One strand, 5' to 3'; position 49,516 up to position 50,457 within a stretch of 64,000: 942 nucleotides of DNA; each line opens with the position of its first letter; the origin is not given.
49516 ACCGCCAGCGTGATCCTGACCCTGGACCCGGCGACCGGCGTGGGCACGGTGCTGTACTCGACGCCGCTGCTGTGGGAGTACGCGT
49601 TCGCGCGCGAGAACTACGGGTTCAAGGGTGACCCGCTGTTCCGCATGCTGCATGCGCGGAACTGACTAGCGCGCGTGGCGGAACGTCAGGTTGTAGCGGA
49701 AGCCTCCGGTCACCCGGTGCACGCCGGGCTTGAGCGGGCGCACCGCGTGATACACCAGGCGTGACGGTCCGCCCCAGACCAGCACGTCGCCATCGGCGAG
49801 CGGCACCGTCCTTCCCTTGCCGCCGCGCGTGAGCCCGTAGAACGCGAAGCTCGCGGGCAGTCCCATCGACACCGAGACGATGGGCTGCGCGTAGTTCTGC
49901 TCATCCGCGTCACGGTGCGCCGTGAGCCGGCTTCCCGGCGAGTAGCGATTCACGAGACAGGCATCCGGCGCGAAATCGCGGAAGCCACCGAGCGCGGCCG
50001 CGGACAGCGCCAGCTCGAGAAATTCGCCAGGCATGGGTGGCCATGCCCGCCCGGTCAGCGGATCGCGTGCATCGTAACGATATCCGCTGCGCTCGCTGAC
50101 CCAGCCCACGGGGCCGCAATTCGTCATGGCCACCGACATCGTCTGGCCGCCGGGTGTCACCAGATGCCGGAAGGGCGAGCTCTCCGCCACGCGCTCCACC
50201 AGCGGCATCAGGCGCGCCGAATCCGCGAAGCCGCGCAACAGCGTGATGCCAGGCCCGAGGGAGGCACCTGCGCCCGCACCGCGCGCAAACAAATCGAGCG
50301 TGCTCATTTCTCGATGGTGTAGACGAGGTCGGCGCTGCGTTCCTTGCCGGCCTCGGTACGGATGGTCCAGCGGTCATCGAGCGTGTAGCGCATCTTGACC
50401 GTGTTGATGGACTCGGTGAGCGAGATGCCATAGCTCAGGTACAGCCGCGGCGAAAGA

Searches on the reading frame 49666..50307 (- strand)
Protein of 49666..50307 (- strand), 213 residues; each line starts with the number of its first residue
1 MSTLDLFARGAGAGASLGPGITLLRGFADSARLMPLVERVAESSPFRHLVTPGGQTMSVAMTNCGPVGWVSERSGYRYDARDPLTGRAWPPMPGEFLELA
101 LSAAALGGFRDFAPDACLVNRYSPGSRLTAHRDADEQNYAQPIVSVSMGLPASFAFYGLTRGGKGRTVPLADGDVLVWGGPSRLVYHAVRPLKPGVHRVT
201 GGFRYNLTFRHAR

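Call 65: search_protein_families(library=pfam, proteins=[window:49666-50307:-], max_evalue=0.01)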
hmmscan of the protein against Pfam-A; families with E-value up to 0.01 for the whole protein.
window:49666-50307:- (213 aa): 2 families
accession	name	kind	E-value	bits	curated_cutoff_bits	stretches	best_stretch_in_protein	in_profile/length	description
PF13532.12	2OG-FeII_Oxy_2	-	3.5e-52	177.9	31.2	1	20-210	1-194/194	2OG-Fe(II) oxygenase superfamily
PF03171.26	2OG-FeII_Oxy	-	0.0037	18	23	1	114-210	1-98/101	2OG-Fe(II) oxygenase superfamily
